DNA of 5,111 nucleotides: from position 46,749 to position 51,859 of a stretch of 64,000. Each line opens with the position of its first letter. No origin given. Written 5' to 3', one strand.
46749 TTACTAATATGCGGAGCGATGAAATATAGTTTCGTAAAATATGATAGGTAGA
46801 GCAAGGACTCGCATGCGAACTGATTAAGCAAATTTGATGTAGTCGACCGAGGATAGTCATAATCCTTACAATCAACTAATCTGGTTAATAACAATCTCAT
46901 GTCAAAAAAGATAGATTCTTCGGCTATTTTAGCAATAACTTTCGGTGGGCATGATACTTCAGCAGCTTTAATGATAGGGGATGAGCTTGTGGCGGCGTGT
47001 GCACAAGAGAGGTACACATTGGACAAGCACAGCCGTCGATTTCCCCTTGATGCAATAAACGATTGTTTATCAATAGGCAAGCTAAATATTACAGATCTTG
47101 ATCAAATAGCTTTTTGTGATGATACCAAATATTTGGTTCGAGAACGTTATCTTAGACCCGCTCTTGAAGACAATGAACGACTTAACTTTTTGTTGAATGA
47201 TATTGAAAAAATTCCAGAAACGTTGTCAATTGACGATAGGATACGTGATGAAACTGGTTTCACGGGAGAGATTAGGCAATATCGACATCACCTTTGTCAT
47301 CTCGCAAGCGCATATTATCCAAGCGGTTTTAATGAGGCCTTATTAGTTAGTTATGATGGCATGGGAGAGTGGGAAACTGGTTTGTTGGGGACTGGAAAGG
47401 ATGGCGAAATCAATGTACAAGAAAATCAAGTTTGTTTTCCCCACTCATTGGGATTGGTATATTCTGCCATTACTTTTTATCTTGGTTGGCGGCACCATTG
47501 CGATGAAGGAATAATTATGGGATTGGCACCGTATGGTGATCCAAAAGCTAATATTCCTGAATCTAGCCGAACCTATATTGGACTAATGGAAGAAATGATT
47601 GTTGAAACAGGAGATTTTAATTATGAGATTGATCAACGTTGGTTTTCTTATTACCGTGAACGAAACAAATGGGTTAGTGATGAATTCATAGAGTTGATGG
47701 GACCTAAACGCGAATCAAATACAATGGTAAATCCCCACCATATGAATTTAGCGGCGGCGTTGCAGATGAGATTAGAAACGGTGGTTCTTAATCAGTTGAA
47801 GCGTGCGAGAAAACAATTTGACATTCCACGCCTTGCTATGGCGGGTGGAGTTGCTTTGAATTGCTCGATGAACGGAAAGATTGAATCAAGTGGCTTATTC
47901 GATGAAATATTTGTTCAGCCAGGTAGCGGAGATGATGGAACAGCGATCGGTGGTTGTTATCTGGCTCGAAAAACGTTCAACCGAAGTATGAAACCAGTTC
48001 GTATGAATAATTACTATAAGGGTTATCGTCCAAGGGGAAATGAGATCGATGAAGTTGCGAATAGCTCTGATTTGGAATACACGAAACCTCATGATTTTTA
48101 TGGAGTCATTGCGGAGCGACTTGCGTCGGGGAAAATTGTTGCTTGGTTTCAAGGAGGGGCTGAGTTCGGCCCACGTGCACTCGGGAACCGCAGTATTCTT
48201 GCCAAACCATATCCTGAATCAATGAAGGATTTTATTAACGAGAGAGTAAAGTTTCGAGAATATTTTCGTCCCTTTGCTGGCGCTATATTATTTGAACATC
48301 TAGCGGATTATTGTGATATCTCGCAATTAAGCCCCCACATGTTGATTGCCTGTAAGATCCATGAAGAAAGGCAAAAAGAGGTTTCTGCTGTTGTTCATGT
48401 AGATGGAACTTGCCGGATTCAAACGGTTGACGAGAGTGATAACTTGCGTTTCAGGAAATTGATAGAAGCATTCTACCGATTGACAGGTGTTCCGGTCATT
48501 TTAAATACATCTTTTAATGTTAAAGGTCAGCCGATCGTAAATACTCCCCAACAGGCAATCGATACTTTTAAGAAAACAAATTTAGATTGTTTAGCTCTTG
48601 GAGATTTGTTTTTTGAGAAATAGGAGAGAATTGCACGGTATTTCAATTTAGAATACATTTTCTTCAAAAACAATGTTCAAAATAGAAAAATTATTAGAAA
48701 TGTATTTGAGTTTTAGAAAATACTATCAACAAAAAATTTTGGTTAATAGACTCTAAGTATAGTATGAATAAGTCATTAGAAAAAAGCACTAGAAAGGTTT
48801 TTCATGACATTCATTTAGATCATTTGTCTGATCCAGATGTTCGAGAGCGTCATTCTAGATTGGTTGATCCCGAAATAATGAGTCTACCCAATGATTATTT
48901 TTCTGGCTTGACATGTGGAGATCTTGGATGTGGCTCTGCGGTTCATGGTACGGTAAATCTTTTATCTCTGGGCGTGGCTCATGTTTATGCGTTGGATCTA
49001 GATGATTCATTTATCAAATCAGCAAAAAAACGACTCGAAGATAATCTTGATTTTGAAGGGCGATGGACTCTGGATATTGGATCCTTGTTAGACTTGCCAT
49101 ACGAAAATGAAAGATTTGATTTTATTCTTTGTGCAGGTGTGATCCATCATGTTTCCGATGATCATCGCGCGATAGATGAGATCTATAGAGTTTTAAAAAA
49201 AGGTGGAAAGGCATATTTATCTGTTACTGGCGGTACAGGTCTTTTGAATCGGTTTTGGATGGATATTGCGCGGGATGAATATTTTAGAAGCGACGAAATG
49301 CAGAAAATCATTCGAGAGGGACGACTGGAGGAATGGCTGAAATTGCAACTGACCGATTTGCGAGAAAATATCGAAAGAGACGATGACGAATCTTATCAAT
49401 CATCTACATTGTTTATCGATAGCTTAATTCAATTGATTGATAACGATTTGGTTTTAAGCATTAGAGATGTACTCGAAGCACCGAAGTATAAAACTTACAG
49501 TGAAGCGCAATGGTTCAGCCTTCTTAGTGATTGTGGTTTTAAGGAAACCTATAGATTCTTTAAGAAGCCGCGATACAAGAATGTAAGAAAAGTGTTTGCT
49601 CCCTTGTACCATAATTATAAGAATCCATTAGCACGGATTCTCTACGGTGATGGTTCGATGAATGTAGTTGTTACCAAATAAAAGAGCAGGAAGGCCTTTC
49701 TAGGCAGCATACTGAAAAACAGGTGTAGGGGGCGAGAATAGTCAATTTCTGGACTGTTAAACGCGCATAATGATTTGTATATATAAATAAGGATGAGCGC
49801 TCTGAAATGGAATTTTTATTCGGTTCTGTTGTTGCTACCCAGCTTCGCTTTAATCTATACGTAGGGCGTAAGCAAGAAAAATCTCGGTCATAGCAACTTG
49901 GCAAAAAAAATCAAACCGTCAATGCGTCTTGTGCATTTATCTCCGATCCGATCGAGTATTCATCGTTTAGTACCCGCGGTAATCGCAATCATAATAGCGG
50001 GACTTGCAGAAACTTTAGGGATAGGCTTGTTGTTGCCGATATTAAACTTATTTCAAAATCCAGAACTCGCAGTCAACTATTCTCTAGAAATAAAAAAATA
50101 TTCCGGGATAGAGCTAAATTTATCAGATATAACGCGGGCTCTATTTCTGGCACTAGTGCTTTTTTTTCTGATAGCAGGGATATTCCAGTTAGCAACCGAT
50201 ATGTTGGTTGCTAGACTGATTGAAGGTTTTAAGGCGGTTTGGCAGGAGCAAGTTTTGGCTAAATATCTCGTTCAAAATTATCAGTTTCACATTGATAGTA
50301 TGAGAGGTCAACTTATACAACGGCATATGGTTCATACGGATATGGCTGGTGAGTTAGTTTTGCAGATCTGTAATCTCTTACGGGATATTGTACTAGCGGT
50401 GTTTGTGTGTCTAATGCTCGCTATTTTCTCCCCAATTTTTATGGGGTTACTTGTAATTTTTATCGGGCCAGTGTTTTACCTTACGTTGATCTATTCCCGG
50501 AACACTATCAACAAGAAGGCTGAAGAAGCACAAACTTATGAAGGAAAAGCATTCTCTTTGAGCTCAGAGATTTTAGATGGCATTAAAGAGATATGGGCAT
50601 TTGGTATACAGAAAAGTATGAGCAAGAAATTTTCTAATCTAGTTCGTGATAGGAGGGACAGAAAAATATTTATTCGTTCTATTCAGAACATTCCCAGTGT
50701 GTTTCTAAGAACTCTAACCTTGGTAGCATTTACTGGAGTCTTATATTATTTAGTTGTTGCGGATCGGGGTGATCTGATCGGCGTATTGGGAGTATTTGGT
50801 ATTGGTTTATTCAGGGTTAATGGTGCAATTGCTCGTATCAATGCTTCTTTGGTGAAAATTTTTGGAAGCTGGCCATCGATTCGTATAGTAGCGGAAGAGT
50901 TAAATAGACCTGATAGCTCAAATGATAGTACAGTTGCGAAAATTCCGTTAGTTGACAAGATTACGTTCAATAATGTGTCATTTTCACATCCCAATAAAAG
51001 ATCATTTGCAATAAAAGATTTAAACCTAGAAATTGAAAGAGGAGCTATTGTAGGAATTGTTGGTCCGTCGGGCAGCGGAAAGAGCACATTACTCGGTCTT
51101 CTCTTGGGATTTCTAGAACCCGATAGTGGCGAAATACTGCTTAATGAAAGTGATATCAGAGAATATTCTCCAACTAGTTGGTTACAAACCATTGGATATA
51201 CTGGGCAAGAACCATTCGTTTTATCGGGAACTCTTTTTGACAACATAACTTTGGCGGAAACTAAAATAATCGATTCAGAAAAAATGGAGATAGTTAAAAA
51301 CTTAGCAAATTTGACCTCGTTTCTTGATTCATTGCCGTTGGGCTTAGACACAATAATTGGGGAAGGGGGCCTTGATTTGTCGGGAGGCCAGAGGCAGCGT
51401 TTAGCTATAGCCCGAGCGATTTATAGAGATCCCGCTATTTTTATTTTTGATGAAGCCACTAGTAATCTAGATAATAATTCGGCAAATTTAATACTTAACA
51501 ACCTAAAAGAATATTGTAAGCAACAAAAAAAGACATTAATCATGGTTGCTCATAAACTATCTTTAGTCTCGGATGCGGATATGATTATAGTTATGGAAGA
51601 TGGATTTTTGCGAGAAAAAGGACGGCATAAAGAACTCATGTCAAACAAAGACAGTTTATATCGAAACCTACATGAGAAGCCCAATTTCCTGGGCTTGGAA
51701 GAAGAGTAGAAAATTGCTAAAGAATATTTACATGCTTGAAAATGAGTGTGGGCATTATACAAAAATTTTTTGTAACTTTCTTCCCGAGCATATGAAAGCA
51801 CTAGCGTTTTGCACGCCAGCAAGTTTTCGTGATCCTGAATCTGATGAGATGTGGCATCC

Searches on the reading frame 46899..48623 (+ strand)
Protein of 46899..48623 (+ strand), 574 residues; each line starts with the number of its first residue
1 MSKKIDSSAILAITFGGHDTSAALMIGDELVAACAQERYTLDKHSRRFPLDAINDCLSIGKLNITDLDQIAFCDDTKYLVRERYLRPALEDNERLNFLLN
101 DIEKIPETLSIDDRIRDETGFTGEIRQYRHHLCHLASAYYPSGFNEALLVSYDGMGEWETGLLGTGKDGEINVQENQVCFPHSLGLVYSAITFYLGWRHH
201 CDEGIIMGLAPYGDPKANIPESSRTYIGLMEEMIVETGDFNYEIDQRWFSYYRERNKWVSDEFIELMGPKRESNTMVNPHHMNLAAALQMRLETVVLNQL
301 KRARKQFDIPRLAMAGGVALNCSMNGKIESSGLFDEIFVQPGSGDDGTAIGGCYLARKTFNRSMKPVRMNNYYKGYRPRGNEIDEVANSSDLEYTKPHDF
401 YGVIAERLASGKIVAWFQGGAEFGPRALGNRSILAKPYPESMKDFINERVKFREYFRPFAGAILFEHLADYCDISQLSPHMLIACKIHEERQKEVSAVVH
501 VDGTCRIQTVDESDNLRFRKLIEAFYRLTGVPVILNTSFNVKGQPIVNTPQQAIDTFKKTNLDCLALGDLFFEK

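Call 68: search_protein_families(library=ncbifam, proteins=[window:46899-48623:+], max_evalue=0.000001)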
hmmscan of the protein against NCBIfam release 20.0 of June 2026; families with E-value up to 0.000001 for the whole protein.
window:46899-48623:+ (574 aa): 1 family
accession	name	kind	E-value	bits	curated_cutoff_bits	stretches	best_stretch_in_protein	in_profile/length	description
NF041651.1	nodul_NodU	equivalog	1.2e-43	149.7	1000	1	18-546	10-529/556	nodulation protein NodU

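Call 92: search_protein_families(library=pfam, proteins=[window:46899-48623:+], max_evalue=0.001)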
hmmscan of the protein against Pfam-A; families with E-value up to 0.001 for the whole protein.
window:46899-48623:+ (574 aa): 2 families
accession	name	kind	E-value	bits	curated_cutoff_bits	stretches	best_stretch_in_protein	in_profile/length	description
PF16861.10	Carbam_trans_C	-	7.7e-68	227.8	27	1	405-574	1-170/170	Carbamoyltransferase C-terminus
PF02543.21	Carbam_trans_N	-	2.2e-55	188.9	24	1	17-352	9-344/346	Carbamoyltransferase N-terminus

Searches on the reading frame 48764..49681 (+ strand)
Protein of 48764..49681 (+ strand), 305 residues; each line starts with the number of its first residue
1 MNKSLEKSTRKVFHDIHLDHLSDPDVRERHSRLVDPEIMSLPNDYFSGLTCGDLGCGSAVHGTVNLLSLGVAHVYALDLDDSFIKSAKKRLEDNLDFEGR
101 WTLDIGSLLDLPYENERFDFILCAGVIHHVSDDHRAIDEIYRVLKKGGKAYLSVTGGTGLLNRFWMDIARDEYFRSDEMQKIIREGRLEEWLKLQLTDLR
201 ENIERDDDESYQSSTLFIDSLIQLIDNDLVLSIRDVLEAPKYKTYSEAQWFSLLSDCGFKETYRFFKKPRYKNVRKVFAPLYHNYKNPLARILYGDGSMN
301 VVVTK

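Call 68: search_protein_families(library=ncbifam, proteins=[window:48764-49681:+], max_evalue=0.000001)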
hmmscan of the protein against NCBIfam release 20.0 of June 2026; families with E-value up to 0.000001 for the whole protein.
window:48764-49681:+ (305 aa): 15 families
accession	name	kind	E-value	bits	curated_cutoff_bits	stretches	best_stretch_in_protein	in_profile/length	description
NF045667.1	MTase_DVU1556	equivalog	3.5e-10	39.7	155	1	53-153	28-120/213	DVU_1556 family methyltransferase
NF047649.1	MTase_UXPK_star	exception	4e-10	39.2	460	1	48-152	78-181/283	methyltransferase/UXPK-star double selenoprotein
TIGR02021.1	BchM-ChlM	equivalog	1.3e-09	37.8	158.9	1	25-145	32-148/218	magnesium protoporphyrin IX methyltransferase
TIGR01934.1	MenG_MenH_UbiE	subfamily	3.3e-09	36.4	158.35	1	49-151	41-140/223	ubiquinone/menaquinone biosynthesis methyltransferase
NF001244.0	PRK00216.1-5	equivalog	4e-09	36.1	216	1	50-151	51-152/236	bifunctional demethylmenaquinone methyltransferase/2-methoxy-6-polyprenyl-1,4-benzoquinol methylase UbiE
NF008823.0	PRK11873.1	subfamily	5.3e-09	35.9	263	1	50-153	80-182/272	arsenite methyltransferase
TIGR02072.1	BioC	equivalog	8.8e-09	35.5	184.95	1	53-160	40-140/244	malonyl-ACP O-methyltransferase BioC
NF041537.1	ArsM_AhpD_UU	exception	1.1e-08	34.3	510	1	48-151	77-179/345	arsenite methyltransferase/AhpD domain selenoprotein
NF041536.1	ArsM_DUF2284_UU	exception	2.3e-08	32.8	575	1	48-152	77-180/459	arsenite methyltransferase/DUF2284 domain selenoprotein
TIGR01983.1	UbiG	equivalog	2.7e-08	33.4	102.95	1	44-154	46-153/228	bifunctional 2-polyprenyl-6-hydroxyphenol methylase/3-demethylubiquinol 3-O-methyltransferase UbiG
NF040539.1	AST_met_ArsM_2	exception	7e-08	32.6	240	1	67-148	78-159/262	putative arsinothricin biosynthesis methyltransferase ArsM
NF001243.0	PRK00216.1-4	equivalog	1e-07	31.6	235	1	6-150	6-149/237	demethylmenaquinone methyltransferase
TIGR02752.1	MenG_heptapren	equivalog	1.2e-07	31.5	419.85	1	47-150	45-147/231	demethylmenaquinone methyltransferase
NF052510.1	methyltran_MpqE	exception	1.9e-07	30.7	335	1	71-150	71-149/234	methyl-plastoquinone biosynthesis methyltransferase MpqE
NF001242.0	PRK00216.1-3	equivalog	8.2e-07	28.7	351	0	72-150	96-173/258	bifunctional demethylmenaquinone methyltransferase/2-methoxy-6-polyprenyl-1,4-benzoquinol methylase UbiE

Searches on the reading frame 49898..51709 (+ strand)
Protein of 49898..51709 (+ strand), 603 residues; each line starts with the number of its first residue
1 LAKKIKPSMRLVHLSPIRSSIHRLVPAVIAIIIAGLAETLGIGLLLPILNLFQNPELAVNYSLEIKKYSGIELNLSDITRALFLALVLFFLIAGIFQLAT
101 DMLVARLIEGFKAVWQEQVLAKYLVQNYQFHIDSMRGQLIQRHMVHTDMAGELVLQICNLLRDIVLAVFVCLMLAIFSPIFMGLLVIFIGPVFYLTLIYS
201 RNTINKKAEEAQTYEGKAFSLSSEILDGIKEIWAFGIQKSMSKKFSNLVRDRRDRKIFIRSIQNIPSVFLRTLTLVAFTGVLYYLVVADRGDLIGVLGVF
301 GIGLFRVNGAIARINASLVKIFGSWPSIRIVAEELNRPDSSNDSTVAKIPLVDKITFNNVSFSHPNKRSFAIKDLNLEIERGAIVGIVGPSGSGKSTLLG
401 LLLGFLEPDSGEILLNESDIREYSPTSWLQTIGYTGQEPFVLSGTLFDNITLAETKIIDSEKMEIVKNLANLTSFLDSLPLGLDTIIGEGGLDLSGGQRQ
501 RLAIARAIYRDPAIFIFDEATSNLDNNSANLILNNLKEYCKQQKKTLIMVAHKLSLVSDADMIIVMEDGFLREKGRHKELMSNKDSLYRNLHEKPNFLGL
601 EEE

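Call 38: search_protein_families(library=pfam, proteins=[window:49898-51709:+], max_evalue=0.0001)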
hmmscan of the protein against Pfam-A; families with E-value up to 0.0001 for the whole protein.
window:49898-51709:+ (603 aa): 4 families
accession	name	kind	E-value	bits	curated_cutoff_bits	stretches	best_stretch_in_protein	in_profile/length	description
PF00005.33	ABC_tran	-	1.5e-31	110.3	25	1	373-522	2-137/137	ABC transporter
PF00664.28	ABC_membrane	-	6.1e-15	56.1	28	1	78-286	39-247/274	ABC transporter transmembrane region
PF02463.25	SMC_N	-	1.4e-08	34.9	40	1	468-566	135-211/220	RecF/RecN/SMC N terminal domain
PF09818.15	ABC_ATPase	-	2.6e-05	23.8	23.2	0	450-566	116-230/283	P-loop domain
